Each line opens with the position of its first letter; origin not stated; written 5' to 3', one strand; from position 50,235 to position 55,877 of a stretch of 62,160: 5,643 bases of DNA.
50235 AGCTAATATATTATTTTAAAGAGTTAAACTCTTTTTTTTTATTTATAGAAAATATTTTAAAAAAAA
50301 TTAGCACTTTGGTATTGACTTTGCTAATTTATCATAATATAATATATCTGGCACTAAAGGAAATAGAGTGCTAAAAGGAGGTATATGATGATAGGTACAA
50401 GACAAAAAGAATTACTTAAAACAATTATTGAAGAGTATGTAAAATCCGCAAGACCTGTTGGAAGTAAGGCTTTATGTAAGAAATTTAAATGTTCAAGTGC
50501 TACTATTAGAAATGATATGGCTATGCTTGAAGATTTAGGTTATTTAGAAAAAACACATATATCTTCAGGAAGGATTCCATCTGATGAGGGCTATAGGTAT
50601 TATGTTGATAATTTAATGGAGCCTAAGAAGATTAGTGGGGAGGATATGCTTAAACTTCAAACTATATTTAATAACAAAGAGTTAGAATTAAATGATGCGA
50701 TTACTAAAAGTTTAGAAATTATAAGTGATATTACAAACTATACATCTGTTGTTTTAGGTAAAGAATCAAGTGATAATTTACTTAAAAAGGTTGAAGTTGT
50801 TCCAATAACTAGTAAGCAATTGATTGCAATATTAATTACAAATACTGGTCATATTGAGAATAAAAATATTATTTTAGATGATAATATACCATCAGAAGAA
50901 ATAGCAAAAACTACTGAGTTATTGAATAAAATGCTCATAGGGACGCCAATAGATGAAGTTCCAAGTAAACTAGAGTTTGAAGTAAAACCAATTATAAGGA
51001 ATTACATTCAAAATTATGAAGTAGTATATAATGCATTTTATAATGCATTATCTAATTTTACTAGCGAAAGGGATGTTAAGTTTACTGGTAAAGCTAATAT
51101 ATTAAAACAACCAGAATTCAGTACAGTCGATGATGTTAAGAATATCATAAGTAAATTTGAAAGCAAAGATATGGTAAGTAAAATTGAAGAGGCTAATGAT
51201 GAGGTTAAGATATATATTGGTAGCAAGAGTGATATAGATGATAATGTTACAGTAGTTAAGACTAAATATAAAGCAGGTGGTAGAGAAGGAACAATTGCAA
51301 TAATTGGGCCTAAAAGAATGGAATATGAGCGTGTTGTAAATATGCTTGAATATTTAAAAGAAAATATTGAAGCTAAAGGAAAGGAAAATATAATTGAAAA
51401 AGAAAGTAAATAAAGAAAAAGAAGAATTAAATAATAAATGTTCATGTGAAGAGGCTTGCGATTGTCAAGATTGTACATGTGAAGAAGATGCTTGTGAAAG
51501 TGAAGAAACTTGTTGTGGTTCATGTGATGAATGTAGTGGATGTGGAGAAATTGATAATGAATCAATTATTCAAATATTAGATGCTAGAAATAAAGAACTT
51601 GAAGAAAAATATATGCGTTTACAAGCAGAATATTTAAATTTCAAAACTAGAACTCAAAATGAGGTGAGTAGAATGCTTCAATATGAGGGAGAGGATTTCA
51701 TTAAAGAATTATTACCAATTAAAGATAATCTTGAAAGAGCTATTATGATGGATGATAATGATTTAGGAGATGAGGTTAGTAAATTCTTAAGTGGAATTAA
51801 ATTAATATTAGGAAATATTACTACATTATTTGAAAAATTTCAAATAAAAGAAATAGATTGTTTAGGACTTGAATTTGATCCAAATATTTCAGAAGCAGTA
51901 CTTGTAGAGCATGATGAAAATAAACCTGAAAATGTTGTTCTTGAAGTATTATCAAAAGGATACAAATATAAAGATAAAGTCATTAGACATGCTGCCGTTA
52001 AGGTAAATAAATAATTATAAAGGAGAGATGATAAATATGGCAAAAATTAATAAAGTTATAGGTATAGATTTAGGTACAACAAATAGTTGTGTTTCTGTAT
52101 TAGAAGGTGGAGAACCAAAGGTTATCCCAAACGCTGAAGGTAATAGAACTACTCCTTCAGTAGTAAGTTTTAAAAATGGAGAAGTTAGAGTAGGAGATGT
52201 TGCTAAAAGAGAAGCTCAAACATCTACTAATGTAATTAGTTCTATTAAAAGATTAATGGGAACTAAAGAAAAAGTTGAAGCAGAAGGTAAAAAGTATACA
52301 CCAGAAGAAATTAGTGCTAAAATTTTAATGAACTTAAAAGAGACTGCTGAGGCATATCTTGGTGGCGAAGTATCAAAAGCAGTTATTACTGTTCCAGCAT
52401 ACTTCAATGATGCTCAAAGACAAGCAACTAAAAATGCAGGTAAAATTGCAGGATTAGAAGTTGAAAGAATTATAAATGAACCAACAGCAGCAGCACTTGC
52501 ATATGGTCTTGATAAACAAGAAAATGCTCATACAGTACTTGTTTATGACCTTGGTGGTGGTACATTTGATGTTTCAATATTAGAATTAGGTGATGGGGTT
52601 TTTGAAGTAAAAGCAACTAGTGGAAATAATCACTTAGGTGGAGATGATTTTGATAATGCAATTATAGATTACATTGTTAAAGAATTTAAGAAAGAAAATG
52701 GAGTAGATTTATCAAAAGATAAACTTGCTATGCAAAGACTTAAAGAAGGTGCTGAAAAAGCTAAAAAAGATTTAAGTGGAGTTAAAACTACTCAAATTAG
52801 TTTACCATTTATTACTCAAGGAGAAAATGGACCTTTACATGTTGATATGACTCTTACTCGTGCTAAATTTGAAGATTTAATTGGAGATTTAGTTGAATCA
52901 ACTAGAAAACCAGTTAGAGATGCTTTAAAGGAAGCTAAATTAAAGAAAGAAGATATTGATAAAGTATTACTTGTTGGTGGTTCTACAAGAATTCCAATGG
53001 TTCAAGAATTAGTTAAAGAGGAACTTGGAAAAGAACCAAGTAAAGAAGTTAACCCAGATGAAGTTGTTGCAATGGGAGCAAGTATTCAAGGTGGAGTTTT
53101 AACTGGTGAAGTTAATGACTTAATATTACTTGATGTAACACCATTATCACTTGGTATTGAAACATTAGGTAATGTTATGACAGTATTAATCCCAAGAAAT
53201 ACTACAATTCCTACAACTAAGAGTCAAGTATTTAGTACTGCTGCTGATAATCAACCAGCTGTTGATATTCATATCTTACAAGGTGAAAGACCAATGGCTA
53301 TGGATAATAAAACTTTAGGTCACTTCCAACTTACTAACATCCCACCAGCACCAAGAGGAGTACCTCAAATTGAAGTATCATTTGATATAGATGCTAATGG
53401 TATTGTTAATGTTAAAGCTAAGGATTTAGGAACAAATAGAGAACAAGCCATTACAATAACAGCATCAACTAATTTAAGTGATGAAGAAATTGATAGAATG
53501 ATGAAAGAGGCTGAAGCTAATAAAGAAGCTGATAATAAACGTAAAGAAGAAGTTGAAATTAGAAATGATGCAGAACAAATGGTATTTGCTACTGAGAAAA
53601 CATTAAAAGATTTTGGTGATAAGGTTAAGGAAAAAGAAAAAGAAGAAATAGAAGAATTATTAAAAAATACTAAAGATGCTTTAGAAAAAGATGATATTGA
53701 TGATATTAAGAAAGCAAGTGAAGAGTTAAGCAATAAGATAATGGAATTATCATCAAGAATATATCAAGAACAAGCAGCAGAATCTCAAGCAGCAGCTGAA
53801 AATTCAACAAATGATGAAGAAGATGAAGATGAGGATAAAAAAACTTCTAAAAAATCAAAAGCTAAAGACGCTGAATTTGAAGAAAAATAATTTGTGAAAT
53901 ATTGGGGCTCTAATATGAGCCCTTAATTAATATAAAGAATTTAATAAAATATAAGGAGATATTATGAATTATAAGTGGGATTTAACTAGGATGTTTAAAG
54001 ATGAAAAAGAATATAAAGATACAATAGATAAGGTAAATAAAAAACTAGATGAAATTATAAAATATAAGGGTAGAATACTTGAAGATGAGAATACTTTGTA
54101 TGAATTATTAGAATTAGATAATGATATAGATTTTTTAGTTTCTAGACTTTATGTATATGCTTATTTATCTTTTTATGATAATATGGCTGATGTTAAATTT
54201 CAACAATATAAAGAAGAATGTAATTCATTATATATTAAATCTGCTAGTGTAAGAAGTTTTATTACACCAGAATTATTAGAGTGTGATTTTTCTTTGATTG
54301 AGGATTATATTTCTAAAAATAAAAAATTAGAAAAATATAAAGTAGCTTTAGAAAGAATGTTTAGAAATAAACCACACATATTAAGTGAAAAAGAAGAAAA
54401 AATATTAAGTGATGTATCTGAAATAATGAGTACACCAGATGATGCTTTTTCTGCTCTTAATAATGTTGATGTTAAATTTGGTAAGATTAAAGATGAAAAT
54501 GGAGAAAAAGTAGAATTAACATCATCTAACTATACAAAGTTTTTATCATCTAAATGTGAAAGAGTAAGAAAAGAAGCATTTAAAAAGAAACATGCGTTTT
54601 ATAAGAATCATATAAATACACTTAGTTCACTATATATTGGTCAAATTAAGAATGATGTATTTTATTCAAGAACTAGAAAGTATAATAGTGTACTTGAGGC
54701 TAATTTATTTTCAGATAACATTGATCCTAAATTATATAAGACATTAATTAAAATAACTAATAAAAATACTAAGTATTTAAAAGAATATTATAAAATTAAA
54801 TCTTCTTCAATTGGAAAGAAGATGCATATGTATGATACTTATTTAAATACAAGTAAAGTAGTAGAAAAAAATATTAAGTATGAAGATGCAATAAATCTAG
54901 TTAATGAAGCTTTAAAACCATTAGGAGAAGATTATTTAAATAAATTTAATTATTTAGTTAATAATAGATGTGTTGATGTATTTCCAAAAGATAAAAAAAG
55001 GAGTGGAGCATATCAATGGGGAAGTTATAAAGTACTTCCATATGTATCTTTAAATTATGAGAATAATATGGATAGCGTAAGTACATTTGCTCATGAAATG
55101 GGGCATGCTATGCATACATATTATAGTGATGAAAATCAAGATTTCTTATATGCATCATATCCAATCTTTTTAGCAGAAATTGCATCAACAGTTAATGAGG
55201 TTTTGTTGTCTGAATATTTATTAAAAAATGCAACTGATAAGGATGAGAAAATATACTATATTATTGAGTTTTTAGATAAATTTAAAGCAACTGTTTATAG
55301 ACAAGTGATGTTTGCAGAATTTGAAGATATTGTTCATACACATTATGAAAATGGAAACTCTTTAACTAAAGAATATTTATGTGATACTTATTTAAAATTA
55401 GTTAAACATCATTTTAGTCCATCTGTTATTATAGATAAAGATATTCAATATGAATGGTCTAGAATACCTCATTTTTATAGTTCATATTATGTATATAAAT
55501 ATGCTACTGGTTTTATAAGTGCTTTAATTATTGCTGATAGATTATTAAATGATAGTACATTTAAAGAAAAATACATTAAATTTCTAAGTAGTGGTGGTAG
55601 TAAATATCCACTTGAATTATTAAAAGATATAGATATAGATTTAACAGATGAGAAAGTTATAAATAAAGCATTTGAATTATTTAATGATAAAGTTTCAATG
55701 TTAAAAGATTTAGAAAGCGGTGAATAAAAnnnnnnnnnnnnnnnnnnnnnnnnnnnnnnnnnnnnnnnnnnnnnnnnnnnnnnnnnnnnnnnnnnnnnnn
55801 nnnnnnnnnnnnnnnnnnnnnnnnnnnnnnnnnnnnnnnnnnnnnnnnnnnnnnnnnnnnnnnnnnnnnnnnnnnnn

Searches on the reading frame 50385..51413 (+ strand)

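Call 106: search_protein_families(library=pfam, proteins=[window:50385-51413:+], max_evalue=0.00001)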
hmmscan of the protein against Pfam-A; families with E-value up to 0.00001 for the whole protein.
window:50385-51413:+ (342 aa): 4 families
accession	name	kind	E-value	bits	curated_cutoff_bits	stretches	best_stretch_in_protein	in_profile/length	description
PF01628.27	HrcA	-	5.2e-50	170.8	22.2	1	104-318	2-215/215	HrcA protein C terminal domain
PF03444.21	HrcA_DNA-bdg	-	6.3e-07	29.4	21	1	5-56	4-55/79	Winged helix-turn-helix transcription repressor, HrcA DNA-binding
PF08220.18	HTH_DeoR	-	8.6e-07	29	21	1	14-58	4-48/57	DeoR-like helix-turn-helix domain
PF08279.18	HTH_11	-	4.6e-06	26.9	25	0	12-53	3-44/55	HTH domain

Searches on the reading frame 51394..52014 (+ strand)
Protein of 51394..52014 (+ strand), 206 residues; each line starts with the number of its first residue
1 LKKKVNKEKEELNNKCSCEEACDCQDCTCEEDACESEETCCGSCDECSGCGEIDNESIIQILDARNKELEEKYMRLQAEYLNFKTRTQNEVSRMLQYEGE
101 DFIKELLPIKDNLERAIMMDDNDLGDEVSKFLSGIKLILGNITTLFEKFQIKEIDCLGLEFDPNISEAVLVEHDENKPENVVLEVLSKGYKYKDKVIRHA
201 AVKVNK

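Call 106: search_protein_families(library=pfam, proteins=[window:51394-52014:+], max_evalue=0.00001)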
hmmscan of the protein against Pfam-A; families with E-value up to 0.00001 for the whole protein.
window:51394-52014:+ (206 aa): 1 family
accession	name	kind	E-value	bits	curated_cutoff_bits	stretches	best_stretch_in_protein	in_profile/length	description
PF01025.24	GrpE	-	2.5e-42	144.8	25.8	1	55-206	16-165/165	GrpE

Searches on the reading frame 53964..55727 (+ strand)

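Call 106: search_protein_families(library=pfam, proteins=[window:53964-55727:+], max_evalue=0.00001)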
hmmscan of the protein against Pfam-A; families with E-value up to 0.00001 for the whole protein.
window:53964-55727:+ (587 aa): 2 families
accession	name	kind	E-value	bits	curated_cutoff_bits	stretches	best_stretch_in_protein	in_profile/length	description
PF01432.26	Peptidase_M3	-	7.6e-65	220.5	27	1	194-571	3-456/457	Peptidase family M3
PF08439.15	Peptidase_M3_N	-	2.7e-20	72.8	25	1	103-172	1-70/70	Oligopeptidase F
